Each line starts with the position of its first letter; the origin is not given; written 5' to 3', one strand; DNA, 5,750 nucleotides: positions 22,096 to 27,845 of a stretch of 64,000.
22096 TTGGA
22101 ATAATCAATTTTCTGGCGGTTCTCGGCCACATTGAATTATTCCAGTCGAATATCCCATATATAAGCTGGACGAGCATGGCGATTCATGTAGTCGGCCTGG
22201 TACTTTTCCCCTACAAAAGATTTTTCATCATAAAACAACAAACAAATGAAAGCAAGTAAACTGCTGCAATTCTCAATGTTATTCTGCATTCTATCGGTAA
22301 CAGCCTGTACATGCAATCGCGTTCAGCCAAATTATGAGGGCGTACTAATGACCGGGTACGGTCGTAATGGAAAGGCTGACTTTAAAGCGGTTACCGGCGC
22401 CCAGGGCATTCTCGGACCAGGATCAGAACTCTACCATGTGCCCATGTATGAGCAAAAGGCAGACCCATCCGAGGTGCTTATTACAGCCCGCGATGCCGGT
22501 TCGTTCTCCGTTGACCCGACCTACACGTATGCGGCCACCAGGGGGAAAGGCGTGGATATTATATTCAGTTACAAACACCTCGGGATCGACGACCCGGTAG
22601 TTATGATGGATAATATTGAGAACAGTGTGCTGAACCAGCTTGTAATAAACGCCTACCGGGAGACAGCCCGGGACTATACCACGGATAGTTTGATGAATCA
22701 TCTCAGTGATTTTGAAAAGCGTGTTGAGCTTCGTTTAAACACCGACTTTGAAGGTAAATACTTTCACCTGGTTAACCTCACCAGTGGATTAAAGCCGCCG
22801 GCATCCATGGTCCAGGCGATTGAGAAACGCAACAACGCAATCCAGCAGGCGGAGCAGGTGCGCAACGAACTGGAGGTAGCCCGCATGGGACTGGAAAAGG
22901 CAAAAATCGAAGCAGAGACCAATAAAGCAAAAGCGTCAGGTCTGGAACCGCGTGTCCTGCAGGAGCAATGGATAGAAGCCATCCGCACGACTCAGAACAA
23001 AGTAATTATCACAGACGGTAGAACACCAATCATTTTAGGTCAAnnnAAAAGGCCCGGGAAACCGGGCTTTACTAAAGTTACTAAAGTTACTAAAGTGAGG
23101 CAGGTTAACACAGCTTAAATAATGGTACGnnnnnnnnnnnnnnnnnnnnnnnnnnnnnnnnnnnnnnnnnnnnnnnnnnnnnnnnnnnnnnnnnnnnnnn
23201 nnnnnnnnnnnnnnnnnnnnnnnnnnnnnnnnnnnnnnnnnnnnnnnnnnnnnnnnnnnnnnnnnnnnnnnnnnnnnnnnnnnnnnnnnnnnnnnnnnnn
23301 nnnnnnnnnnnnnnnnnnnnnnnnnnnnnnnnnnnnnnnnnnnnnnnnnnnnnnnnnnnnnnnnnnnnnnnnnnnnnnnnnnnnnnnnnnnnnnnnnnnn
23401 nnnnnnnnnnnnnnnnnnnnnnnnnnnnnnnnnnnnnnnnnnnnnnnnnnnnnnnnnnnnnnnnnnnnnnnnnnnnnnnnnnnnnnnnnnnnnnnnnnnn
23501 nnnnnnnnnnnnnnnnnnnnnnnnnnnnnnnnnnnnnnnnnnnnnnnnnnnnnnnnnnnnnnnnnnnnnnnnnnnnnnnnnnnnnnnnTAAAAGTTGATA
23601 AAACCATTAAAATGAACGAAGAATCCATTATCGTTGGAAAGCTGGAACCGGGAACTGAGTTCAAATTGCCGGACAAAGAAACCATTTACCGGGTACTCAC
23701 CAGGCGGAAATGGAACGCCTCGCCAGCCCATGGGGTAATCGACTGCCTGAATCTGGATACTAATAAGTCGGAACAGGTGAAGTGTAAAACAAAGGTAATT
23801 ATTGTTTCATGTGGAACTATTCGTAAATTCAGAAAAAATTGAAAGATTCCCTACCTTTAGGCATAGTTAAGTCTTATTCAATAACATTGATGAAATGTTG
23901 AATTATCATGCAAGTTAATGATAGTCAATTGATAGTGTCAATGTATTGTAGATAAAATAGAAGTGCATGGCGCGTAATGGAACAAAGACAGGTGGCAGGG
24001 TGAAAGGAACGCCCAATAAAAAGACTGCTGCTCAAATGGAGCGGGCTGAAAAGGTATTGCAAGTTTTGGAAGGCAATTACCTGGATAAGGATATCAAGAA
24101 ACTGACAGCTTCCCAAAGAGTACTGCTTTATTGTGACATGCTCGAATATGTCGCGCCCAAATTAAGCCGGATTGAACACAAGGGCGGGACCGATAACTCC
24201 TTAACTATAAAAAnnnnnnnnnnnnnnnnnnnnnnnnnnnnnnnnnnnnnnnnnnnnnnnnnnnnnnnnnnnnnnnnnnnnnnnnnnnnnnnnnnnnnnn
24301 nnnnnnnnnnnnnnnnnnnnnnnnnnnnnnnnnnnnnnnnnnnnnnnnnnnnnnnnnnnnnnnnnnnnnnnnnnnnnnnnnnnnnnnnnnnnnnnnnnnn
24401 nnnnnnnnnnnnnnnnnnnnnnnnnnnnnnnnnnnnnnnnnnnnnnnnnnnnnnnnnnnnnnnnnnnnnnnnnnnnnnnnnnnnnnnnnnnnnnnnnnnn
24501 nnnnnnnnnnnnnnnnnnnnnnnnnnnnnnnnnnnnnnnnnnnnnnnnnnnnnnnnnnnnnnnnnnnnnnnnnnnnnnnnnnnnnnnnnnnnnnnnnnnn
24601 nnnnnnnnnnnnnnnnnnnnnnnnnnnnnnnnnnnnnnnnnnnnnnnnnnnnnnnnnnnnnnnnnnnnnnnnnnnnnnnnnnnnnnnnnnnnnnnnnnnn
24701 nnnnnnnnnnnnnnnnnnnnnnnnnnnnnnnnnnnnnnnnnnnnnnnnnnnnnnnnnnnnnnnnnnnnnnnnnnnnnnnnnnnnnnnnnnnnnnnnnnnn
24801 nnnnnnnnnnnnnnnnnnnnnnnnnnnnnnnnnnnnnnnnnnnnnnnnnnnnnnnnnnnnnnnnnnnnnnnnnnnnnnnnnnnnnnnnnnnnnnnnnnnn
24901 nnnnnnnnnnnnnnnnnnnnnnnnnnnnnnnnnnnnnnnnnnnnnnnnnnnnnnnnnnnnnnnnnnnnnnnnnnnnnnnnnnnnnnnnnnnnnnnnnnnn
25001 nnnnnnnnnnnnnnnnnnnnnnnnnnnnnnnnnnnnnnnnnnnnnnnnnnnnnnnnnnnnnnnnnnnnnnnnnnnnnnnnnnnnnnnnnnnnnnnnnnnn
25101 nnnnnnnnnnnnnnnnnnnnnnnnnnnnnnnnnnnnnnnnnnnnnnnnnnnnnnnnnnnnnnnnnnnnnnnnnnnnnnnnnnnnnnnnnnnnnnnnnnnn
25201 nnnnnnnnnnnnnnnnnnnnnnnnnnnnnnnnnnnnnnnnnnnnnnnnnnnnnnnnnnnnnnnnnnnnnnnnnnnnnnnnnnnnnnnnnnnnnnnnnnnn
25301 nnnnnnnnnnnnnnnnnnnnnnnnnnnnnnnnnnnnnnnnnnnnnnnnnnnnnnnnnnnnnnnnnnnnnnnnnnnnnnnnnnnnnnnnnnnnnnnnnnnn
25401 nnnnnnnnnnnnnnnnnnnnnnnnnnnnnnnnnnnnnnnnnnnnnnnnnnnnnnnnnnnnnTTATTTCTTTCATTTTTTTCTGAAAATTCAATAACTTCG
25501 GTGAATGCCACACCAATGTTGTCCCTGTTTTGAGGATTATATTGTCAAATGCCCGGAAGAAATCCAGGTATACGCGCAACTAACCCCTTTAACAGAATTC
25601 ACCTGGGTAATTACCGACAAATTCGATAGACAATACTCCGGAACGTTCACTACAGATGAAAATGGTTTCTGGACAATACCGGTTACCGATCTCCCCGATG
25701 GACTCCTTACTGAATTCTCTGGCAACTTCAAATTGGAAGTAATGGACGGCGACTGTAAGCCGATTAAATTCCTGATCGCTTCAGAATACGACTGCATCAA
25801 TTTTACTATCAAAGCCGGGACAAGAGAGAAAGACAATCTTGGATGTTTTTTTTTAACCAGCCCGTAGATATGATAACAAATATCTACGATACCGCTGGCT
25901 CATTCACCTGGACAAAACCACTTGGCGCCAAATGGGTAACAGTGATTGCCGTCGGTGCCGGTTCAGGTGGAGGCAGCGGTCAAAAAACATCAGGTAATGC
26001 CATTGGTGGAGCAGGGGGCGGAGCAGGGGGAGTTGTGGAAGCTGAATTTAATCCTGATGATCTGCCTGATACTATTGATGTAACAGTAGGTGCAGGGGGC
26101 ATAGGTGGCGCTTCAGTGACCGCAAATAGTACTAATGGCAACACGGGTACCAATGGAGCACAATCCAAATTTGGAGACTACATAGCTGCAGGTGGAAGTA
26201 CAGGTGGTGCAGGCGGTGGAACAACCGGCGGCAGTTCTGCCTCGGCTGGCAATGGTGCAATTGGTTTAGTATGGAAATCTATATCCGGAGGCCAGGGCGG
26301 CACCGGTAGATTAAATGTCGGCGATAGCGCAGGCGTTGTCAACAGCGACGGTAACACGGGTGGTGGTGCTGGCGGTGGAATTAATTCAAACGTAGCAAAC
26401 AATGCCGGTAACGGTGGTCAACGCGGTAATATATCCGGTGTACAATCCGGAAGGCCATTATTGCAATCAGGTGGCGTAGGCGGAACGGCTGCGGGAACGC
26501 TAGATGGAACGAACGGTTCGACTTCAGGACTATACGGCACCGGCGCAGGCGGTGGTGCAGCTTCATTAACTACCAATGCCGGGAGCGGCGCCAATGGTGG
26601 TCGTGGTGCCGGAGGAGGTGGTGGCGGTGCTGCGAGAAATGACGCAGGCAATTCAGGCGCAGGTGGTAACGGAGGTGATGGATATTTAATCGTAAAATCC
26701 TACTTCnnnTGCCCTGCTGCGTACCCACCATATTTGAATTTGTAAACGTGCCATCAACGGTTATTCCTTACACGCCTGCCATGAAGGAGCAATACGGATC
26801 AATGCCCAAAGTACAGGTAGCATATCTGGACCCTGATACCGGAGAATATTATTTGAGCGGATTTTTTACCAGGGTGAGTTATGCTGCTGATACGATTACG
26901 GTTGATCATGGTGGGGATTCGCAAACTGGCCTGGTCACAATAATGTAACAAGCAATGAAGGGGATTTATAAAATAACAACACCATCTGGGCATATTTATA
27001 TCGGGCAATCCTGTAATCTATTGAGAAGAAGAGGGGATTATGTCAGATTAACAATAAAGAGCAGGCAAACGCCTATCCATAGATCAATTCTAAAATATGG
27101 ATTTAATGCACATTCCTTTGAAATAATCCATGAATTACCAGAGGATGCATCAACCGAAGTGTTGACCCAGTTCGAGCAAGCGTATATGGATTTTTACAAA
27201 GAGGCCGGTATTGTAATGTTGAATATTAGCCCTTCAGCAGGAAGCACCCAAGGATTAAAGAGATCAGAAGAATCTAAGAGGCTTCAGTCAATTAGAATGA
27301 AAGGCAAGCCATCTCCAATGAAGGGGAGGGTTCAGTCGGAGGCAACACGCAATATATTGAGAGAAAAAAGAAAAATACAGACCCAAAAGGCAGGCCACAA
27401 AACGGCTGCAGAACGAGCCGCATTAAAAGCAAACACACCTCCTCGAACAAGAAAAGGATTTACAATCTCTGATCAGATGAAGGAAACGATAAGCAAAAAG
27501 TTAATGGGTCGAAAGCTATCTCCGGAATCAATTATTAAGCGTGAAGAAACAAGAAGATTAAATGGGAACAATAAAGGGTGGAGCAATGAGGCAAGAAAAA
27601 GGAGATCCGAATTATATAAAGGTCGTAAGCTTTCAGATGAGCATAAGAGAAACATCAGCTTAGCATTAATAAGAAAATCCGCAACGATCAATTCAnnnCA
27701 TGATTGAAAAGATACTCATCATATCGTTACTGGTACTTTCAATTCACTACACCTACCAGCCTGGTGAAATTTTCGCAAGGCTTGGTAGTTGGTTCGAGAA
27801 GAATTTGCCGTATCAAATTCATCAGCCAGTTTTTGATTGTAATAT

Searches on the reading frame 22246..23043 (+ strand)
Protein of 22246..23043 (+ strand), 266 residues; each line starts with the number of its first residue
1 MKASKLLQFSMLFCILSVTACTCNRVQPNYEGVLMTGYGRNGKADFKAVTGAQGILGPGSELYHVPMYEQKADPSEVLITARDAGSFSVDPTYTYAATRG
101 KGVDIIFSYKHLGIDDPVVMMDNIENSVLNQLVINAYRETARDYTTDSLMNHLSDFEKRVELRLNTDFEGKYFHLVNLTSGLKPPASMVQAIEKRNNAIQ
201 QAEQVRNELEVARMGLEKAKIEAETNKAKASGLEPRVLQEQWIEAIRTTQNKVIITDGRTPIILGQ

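Call 19: search_protein_families(library=phrogs, proteins=[window:22246-23043:+], max_evalue=0.001)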
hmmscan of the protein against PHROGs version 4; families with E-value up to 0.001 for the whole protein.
window:22246-23043:+ (266 aa): 1 family
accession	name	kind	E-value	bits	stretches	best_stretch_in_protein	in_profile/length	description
phrog_200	-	other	3.1e-33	116.4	1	5-254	84-346/379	lipoprotein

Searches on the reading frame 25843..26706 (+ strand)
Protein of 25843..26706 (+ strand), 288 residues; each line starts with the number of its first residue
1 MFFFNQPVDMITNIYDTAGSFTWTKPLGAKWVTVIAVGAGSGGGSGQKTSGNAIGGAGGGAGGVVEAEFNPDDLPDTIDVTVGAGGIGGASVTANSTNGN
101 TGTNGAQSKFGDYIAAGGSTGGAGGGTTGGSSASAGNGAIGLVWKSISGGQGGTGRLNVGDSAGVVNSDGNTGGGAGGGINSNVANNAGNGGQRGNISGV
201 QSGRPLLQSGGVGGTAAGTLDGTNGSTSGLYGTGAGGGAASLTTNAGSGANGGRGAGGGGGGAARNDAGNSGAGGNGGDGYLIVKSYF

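Call 6: search_protein_families(library=phrogs, proteins=[window:25843-26706:+], max_evalue=0.01)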
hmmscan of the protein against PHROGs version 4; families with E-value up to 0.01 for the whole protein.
window:25843-26706:+ (288 aa): 7 families
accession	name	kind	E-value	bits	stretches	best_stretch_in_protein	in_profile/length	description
phrog_863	-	tail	2e-14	54.5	1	15-193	403-593/690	tail fiber assembly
phrog_2295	-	unknown function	2.8e-10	40.4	1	12-285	578-845/1183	-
phrog_2683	-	tail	5.4e-09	36.6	1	17-85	224-294/464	minor tail protein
phrog_356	-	tail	2.4e-07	30.5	1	7-288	658-924/924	minor tail protein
phrog_754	-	tail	2.7e-07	31.5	1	26-284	64-322/325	minor tail protein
phrog_8859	-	unknown function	5.7e-07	29.8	1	17-288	135-400/400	-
phrog_416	-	tail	0.00076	20.3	1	6-196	161-343/350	minor tail protein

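Call 7: search_protein_families(library=pfam, proteins=[window:25843-26706:+], max_evalue=0.01)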
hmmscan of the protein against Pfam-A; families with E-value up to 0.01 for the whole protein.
window:25843-26706:+ (288 aa): 1 family
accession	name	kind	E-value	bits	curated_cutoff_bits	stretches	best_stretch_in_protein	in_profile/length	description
PF21722.4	Gly_rich_2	-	3.7e-11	43.9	24.3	1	17-286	2-225/226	Glycine-rich domain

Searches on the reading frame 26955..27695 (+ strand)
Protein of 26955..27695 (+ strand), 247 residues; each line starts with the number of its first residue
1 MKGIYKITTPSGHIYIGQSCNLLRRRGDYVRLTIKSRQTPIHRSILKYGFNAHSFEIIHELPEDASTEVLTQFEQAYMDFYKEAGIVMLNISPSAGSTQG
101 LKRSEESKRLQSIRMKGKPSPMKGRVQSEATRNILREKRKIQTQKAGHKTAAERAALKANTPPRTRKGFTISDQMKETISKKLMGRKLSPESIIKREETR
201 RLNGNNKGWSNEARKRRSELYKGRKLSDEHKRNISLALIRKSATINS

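Call 6: search_protein_families(library=phrogs, proteins=[window:26955-27695:+], max_evalue=0.01)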
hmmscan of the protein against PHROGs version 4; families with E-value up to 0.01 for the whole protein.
window:26955-27695:+ (247 aa): 4 families
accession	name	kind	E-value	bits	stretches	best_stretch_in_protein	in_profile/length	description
phrog_314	-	DNA, RNA and nucleotide metabolism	4.7e-20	73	1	3-237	180-338/574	homing endonuclease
phrog_7168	-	DNA, RNA and nucleotide metabolism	2.3e-07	31.5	1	1-93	1-95/284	homing endonuclease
phrog_19446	-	DNA, RNA and nucleotide metabolism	3.1e-05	24.6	1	1-181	1-179/254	homing endonuclease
phrog_5123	-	DNA, RNA and nucleotide metabolism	0.0008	20.3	1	2-77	2-79/152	homing endonuclease with GIY-YIG motif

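Call 7: search_protein_families(library=pfam, proteins=[window:26955-27695:+], max_evalue=0.01)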
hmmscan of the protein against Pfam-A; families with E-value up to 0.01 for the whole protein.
window:26955-27695:+ (247 aa): 2 families
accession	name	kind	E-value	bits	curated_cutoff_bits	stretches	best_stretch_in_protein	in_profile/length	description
PF07460.16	NUMOD3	-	5.3e-07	29.9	20.4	1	102-132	3-33/37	NUMOD3 motif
PF01541.30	GIY-YIG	-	0.0013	19.4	22.6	1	1-82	1-73/78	GIY-YIG catalytic domain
